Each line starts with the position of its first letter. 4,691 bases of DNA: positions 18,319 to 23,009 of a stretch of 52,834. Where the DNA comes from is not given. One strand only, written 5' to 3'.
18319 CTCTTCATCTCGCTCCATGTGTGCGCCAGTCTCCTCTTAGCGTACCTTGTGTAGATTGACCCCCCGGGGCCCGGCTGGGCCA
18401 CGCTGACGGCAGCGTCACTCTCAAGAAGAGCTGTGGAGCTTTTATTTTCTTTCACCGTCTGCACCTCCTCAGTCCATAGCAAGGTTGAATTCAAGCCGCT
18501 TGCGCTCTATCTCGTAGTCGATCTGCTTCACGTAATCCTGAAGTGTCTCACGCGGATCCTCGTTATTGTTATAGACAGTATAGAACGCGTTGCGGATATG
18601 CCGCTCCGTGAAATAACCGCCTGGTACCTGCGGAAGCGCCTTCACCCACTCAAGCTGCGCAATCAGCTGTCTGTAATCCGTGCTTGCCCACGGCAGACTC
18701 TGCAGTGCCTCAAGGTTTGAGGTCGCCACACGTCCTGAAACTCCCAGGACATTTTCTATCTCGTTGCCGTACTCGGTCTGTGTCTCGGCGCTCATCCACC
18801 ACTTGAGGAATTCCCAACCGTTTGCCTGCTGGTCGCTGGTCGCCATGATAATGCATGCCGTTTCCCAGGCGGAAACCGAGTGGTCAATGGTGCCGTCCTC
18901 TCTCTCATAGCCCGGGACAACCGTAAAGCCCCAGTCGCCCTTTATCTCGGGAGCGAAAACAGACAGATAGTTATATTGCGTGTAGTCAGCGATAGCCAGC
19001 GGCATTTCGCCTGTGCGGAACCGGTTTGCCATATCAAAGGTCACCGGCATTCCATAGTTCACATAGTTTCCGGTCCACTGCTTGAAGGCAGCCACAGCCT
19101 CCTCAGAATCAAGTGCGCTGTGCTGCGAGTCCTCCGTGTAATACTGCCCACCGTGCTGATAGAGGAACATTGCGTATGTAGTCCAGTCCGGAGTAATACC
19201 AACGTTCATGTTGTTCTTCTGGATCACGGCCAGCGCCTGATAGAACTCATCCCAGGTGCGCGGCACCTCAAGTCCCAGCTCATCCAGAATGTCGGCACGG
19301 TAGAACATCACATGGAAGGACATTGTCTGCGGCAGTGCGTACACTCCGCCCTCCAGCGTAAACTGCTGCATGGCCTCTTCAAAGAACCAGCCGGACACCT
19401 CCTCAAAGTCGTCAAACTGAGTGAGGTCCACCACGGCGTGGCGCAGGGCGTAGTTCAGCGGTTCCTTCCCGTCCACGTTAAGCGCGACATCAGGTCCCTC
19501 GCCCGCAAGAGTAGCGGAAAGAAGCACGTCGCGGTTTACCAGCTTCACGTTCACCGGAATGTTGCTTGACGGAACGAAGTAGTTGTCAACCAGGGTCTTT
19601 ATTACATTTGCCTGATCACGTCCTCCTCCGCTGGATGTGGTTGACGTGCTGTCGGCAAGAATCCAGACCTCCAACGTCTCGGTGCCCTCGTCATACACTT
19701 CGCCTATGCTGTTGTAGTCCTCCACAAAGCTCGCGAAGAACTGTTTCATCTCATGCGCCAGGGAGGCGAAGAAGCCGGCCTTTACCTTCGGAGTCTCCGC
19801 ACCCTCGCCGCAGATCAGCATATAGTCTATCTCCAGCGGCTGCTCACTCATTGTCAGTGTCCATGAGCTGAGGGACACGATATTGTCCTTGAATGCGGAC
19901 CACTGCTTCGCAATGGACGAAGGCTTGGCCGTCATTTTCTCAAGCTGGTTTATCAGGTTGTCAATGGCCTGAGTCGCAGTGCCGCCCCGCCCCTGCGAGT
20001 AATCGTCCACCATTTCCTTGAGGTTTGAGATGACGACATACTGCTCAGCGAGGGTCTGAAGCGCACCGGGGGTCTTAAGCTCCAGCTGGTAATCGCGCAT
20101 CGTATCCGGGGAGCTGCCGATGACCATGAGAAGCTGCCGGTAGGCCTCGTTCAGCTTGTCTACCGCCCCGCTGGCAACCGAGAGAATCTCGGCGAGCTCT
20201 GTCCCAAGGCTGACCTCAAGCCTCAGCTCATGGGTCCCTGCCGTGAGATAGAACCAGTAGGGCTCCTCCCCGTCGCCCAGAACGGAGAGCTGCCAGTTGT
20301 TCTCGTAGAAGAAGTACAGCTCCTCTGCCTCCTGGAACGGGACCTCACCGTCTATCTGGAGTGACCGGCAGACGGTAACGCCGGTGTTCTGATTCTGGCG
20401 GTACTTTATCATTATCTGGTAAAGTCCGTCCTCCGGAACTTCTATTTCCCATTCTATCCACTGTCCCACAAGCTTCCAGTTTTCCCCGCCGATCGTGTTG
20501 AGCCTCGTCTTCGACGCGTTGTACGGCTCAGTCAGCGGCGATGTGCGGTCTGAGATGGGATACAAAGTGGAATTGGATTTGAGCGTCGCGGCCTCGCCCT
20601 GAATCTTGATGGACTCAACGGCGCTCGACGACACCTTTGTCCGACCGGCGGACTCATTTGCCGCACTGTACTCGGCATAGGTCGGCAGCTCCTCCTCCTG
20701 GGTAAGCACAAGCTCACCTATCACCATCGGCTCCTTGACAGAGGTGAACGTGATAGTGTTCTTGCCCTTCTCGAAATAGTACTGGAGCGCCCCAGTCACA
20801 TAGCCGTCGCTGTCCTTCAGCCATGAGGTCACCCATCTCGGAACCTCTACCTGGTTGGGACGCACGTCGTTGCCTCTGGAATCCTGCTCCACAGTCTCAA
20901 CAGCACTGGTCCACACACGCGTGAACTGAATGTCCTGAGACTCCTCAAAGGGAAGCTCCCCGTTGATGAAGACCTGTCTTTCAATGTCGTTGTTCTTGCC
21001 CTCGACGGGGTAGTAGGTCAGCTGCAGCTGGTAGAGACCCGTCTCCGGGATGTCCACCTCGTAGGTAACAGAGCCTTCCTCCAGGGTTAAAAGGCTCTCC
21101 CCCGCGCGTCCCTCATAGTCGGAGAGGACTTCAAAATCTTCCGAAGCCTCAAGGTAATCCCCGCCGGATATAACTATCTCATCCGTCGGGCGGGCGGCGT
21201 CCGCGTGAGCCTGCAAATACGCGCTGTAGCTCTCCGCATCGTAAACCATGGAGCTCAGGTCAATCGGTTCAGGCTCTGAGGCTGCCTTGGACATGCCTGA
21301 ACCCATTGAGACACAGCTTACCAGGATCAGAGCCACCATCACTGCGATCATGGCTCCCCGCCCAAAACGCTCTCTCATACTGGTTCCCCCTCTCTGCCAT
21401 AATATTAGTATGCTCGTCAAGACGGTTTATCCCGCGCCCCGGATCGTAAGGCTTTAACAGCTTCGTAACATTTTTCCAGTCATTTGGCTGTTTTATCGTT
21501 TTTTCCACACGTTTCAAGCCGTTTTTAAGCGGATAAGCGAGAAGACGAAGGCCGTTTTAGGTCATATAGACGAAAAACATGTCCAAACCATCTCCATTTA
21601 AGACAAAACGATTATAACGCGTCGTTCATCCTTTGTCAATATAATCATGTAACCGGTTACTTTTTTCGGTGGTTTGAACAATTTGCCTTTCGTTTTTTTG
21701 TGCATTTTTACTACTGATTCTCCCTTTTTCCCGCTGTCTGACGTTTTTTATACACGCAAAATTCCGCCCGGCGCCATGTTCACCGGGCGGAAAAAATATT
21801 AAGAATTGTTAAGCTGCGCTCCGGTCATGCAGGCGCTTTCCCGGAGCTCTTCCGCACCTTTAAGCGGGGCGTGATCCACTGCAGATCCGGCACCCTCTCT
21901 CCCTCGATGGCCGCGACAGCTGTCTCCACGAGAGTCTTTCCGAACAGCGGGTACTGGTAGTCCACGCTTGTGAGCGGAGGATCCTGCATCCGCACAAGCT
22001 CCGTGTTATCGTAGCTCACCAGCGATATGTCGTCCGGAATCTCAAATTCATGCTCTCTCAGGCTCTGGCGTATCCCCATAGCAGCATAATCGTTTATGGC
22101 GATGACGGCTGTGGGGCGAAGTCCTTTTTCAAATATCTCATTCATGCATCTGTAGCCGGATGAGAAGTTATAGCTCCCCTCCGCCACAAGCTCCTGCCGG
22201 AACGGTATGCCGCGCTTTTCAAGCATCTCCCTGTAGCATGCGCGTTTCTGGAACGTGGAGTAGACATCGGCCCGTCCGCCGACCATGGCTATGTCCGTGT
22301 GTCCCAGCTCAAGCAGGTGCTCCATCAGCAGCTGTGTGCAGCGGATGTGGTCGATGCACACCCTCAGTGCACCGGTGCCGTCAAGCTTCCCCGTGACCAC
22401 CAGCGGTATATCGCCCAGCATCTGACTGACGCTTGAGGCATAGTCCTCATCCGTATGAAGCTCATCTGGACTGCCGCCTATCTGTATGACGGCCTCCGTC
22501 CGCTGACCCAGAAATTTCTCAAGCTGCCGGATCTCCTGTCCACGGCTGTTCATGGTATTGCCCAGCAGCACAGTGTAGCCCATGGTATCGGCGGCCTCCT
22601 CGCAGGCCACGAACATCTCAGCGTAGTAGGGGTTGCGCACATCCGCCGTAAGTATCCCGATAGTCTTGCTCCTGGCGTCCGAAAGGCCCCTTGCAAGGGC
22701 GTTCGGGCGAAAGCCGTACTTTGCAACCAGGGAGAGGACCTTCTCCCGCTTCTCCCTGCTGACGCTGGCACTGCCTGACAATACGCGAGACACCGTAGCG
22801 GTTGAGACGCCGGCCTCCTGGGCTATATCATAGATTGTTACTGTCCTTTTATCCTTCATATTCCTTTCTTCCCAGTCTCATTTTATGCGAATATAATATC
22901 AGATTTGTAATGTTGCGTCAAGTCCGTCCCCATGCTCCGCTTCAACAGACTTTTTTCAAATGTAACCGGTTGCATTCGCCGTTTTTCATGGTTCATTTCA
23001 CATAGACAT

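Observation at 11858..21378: Uncharacterised trio (anchored NHL/TPR propeller, Yip1 membrane protein, 870-aa secreted DUF5696-like protein) embedded between two ATPase-less sugar ABC importers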

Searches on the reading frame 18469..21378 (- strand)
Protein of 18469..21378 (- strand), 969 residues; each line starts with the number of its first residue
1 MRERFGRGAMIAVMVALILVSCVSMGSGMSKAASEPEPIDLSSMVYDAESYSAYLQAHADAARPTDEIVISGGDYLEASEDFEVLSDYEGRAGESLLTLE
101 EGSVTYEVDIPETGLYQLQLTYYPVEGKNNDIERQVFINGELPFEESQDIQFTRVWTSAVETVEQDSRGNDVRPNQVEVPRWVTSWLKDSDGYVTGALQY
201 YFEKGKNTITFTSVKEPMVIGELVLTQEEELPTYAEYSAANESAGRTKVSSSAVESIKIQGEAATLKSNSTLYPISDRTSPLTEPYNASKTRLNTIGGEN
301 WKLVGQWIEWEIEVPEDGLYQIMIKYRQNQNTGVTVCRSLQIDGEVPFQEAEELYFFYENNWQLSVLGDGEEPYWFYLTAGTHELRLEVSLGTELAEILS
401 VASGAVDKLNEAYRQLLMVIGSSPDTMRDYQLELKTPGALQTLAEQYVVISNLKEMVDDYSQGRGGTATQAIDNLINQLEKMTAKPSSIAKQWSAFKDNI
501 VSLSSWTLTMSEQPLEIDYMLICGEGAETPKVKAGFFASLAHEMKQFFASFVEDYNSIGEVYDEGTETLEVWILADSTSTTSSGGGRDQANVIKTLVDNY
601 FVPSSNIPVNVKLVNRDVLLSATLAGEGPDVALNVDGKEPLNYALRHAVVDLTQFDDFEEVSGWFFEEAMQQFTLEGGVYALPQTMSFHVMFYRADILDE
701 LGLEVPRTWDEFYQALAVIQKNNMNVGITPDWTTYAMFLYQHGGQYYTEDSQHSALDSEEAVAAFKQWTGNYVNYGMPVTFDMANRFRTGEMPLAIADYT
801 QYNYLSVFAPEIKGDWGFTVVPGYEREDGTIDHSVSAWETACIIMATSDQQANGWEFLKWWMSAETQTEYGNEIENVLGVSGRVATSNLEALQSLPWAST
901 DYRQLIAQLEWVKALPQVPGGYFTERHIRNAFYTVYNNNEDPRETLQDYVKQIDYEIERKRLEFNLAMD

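Call 4: search_protein_families(library=pfam, proteins=[window:18469-21378:-], max_evalue=0.01)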
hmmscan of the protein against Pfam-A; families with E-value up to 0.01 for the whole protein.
window:18469-21378:- (969 aa): 3 families
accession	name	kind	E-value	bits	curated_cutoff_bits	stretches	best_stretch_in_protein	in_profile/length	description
PF13416.11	SBP_bac_8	-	1.1e-22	81.5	27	1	620-872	29-254/279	Bacterial extracellular solute-binding protein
PF01547.30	SBP_bac_1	-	2.3e-22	80.8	26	1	617-867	34-306/307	Bacterial extracellular solute-binding protein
PF25275.1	Golvesin_C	-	0.0021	18.6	31.6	0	306-332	41-67/132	Golvesin C-terminal domain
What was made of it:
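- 18469..21378 (-): Giant lipoprotein SBP (969 aa): two beta-sandwich domains, a long-helix bundle, and an oligosaccharide-type SBP fold. Pfam SBP_bac_1/8 only at residues 617-872 (call 4).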

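Call 5: search_protein_families(library=ncbifam, proteins=[window:18469-21378:-], max_evalue=0.01)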
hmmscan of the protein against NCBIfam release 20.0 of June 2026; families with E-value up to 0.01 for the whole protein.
window:18469-21378:- (969 aa): 3 families
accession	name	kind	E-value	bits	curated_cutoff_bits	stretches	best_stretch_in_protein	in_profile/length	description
NF053763.1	ABCarbgalBndGanS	equivalog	1.4e-07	30.6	700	1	625-746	88-204/420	galactooligosaccharide ABC transporter substrate-binding protein GanS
TIGR03850.1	bind_CPR_0540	equivalog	2e-07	30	299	1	675-785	147-263/437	carbohydrate ABC transporter substrate-binding protein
TIGR03851.1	chitin_NgcE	equivalog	6.3e-05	22.1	399.65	1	664-724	138-198/450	N-acetylglucosamine/diacetylchitobiose ABC transporter substrate-binding protein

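Call 21: search_solved_structures(query=window:18469-21378:-, max_evalue=0.1)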
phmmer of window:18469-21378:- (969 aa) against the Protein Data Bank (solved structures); distinct sequences matched with E-value up to 0.1: 68 (the best 60 are shown).
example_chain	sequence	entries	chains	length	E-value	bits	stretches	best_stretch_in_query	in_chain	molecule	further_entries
7c14_A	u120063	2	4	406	9.1e-13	50.2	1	676-918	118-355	Sugar ABC transporter, periplasmic sugar-binding protein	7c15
7c1b_A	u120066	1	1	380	1.1e-12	50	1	676-918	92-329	Sugar ABC transporter, periplasmic sugar-binding protein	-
5ysb_A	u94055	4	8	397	1.2e-12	49.8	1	588-831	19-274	Lin1841 protein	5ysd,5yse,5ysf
7c16_A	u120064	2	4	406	1.2e-12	49.8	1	676-918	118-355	Sugar ABC transporter, periplasmic sugar-binding protein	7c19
7c0y_A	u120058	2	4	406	1.4e-12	49.6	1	676-918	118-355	Sugar ABC transporter, periplasmic sugar-binding protein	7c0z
7c0v_A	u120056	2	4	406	2.1e-12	49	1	676-918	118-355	Sugar ABC transporter, periplasmic sugar-binding protein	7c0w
7c0r_A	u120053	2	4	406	2.3e-12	48.9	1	676-918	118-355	Sugar ABC transporter, periplasmic sugar-binding protein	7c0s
7c0t_A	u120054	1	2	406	2.3e-12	48.9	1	676-918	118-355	Sugar ABC transporter, periplasmic sugar-binding protein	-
7c0o_A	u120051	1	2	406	2.3e-12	48.9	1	676-918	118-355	Sugar ABC transporter, periplasmic sugar-binding protein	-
7c0f_A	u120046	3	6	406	2.3e-12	48.9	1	676-918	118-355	Sugar ABC transporter, periplasmic sugar-binding protein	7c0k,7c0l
7c0u_A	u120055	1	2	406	6e-12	47.5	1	676-918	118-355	Sugar ABC transporter, periplasmic sugar-binding protein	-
7c0x_A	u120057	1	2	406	7.8e-12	47.1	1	676-918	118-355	Sugar ABC transporter, periplasmic sugar-binding protein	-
2heu_A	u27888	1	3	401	4.8e-09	37.9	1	604-729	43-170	Sugar ABC transporter, sugar-binding protein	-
7eho_A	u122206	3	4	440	5.4e-09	37.7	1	613-724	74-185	Chitin oligosaccharide binding protein NagB2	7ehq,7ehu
2hfb_A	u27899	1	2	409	5.9e-09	37.6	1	605-729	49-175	Sugar ABC transporter, sugar-binding protein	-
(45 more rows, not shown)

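Call 48: find_homologous_proteins(query=window:18469-21378:-, max_evalue=1e-10)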
Query window:18469-21378:- (969 aa): 1343 proteins with E <= 1e-10 among 8000 candidates; the best 120 are listed.
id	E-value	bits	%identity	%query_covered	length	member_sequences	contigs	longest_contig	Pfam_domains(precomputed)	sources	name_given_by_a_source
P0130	0.0e+0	2206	100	100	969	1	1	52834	PF13416.12,PF01547.31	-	-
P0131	0.0e+0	1743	77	100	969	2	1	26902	PF13416.12,PF01547.31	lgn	-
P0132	0.0e+0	1703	76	100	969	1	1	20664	PF13416.12,PF25275.2,PF01547.31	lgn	-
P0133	0.0e+0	1696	75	100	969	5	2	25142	PF13416.12,PF01547.31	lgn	-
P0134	0.0e+0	1674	74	100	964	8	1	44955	PF13416.12,PF25275.2,PF01547.31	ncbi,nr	ncbi:MAG: extracellular solute-binding protein [Lachnospiraceae bacterium]|nr:extracellular solute-b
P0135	0.0e+0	1674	75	99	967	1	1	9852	PF13416.12,PF01547.31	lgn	-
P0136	0.0e+0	1670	74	100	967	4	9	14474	PF13416.12,PF01547.31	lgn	-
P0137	0.0e+0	1646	74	99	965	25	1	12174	PF13416.12,PF25275.2,PF01547.31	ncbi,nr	ncbi:MAG: extracellular solute-binding protein [Lachnospiraceae bacterium]|nr:extracellular solute-b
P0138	0.0e+0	1644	73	99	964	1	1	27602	PF13416.12,PF25275.2,PF01547.31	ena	-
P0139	0.0e+0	1633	72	100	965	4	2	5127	PF13416.12,PF01547.31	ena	-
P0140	0.0e+0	1624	72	100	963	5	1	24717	PF13416.12,PF01547.31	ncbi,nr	ncbi:MAG: extracellular solute-binding protein [Lachnospiraceae bacterium]|nr:extracellular solute-b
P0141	0.0e+0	1623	74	97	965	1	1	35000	PF13416.12,PF01547.31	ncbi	-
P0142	0.0e+0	1621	72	99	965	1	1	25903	PF13416.12,PF01547.31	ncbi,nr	ncbi:MAG: extracellular solute-binding protein [Lachnospiraceae bacterium]|nr:extracellular solute-b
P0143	0.0e+0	1615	73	96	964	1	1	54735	PF13416.12,PF01547.31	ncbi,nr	ncbi:MAG: extracellular solute-binding protein [Lachnospiraceae bacterium]|nr:extracellular solute-b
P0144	0.0e+0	1612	73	99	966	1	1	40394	PF13416.12,PF01547.31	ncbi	-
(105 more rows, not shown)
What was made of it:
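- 18469..21378 (-): Homologues carry weak CBM_35/Golvesin_C hits (call 48).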

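Call 64: predict_structure(alignment_id=A2)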
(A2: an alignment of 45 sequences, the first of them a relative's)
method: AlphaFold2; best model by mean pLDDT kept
length: 969 residues; sequences in the alignment: 45
mean_pLDDT: 76.0   pTM: 0.71
mean pLDDT of the five models: 76.0, 73.4, 69.3, 68.7, 66.0
residues with pLDDT >= 90: 220; 70-90: 452; 50-70: 211; < 50: 86
segments of 3 or more residues with pLDDT < 50: 1-3, 24-34, 270-272, 550-560, 578-585, 781-813, 879-882, 916-921
pLDDT, mean of each block of 10 residues (from residue 1): 52 71 39 49 67 90 93 94 92 92 94 95 86 90 88 83 62 74 90 85 96 91 94 94 90 80 77 52 60 65 75 92 82 74 92 83 85 92 90 84 82 75 69 86 93 89 68 89 87 79 74 78 85 75 65 44 65 66 53 75 83 74 73 69 68 92 85 77 73 68 77 72 54 67 74 82 85 64 46 41 33 52 77 72 86 93 88 62 68 77 76 55 68 82 88 80 64
secondary structure, 60 per line:
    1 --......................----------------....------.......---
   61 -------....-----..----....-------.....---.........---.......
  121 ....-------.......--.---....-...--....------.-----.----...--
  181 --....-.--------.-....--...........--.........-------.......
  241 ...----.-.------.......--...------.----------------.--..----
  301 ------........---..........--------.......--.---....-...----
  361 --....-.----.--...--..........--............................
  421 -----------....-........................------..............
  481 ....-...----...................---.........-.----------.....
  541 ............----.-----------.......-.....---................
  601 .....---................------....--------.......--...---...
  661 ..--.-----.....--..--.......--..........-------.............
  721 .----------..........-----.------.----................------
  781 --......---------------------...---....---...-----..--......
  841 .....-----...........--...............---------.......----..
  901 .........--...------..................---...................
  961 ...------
elements in order (helices of 4 or more, strands of 3 or more residues): H3-24 H41-44 H51-57 E68-71 E83-86 E94-98 E102-110 E114-124 E132-138 H145-148 E150-152 E155-158 E176-178 E183-186 E199-202 E205-215 E218-226 H234-243 E257-260 E266-268 E307-314 E318-327 E336-342 H349-352 E354-356 E363-366 E376-378 E381-390 H393-420 H432-435 H437-460 H467-484 H493-511 E515-523 H536-552 E569-575 H577-581 H585-605 E609-615 H616-624 E631-634 H643-648 H658-662 E682-688 E691-694 H695-700 H709-721 H732-741 H759-774 H783-788 E816-819 E823-825 E835-845 H851-861 H864-878 H889-894 H899-909 E912-914 H921-938 H942-963
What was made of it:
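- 18469..21378 (-): AF2 model pLDDT 76: strands 68-226 and 257-390, helices 393-511, SBP 515-969 (call 64).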

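Call 66: fold_search(model_id=the predicted structure, library=pdb)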
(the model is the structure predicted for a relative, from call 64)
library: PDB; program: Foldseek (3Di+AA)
matches with E <= 10: 1626; with E <= 0.001: 1034
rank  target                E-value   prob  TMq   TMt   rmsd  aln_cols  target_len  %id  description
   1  5ci5_B                1.1e-15  1.00  0.32  0.73   4.5       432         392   19  Crystal Structure of an ABC transporter Solute Binding Protein from Thermotoga Lettingae TMO (Tlet_1705, TARGET EFI-51 (released 2015-07-22)
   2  5ci5_A                3.1e-15  1.00  0.32  0.72   4.6       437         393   19  Crystal Structure of an ABC transporter Solute Binding Protein from Thermotoga Lettingae TMO (Tlet_1705, TARGET EFI-51 (released 2015-07-22)
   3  5yse_A                4.7e-15  1.00  0.33  0.76   4.2       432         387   19  Crystal structure of beta-1,2-glucooligosaccharide binding protein in complex with sophorotetraose (released 2018-05-02)
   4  6dtq_A                1.9e-14  1.00  0.33  0.74   4.3       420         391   18  Maltose bound T. maritima MalE3 (released 2018-09-19)
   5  9xf5_A                2.2e-14  1.00  0.31  0.73   4.7       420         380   18  Cycloisomaltooligosaccharide binding protein in complex with cycloisomaltooctaose (released 2026-03-25)
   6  6dtr                  3.0e-14  1.00  0.33  0.74   4.4       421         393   18  Apo T. maritima MalE3 (released 2018-09-19)
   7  5ysf_A                3.1e-14  1.00  0.33  0.76   4.3       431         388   19  Crystal structure of beta-1,2-glucooligosaccharide binding protein in complex with sophoropentaose (released 2018-05-02)
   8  5yse_B                3.4e-14  1.00  0.33  0.77   4.0       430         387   20  Crystal structure of beta-1,2-glucooligosaccharide binding protein in complex with sophorotetraose (released 2018-05-02)
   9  5ysd_B                6.5e-14  1.00  0.33  0.75   4.3       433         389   20  Crystal structure of beta-1,2-glucooligosaccharide binding protein in complex with sophorotriose (released 2018-05-02)
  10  7c0v_A                8.7e-14  1.00  0.31  0.69   5.1       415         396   20  Crystal structure of a dinucleotide-binding protein (Y224A) of ABC transporter endogenously bound to uridylyl-3'-5'-ph (released 2021-03-10)
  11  7c0z_A                9.1e-14  1.00  0.31  0.70   5.1       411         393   21  Crystal structure of a dinucleotide-binding protein (Y246A) of ABC transporter endogenously bound to uridylyl-3'-5'-ph (released 2021-03-10)
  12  7c0r_A                1.2e-13  1.00  0.31  0.69   5.0       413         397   21  Crystal structure of a dinucleotide-binding protein (F79A) of ABC transporter endogenously bound to uridylyl-3'-5'-pho (released 2021-03-10)
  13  3uor_B                1.2e-13  1.00  0.33  0.75   4.8       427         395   18  The structure of the sugar-binding protein MalE from the phytopathogen Xanthomonas citri (released 2011-12-14)
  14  7c16_A                1.3e-13  1.00  0.31  0.69   5.1       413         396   20  Crystal structure of a dinucleotide-binding protein (Y224A/Y246A) of ABC transporter endogenously bound to uridylyl-3' (released 2021-03-10)
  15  7c15_A                1.3e-13  1.00  0.31  0.69   5.0       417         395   21  Crystal structure of a dinucleotide-binding protein (Q274A) of ABC transporter endogenously bound to uridylyl-3'-5'-ph (released 2021-03-10)
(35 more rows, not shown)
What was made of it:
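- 18469..21378 (-): Foldseek hits to oligosaccharide SBPs cover about 410-445 alignment columns, E 1e-15 (call 66).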

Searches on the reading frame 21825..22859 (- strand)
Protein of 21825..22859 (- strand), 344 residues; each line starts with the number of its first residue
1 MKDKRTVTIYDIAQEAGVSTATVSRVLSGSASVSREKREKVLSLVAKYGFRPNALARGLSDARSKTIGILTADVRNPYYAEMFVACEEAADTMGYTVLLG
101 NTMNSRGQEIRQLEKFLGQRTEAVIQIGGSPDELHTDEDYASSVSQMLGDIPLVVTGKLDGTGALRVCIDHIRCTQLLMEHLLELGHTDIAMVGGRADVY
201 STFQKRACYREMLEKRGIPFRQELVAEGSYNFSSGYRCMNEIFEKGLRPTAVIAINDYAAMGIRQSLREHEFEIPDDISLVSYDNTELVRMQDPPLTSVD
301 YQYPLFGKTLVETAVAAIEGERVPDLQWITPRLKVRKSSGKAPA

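Call 78: search_protein_families(library=pfam, proteins=[window:21825-22859:-], max_evalue=0.001)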
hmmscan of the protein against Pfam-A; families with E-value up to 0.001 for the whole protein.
window:21825-22859:- (344 aa): 4 families
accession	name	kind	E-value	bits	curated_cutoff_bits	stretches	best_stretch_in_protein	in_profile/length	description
PF13377.12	Peripla_BP_3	-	5e-33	115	26.5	1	180-339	2-167/167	Periplasmic binding protein-like domain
PF00532.27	Peripla_BP_1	-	4.3e-25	89.2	22.2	1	65-324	2-268/281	Periplasmic binding proteins and sugar binding domain of LacI family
PF00356.27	LacI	-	1e-16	60.8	27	1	8-53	1-46/46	Bacterial regulatory proteins, lacI family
PF13407.12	Peripla_BP_4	-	8.1e-12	45.7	35.1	1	67-321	1-257/258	Periplasmic binding protein domain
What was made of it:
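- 21825..22859 (-): LacI-family repressor gene upstream of the cassette. Pfam LacI + Peripla_BP_1/3 (call 78).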
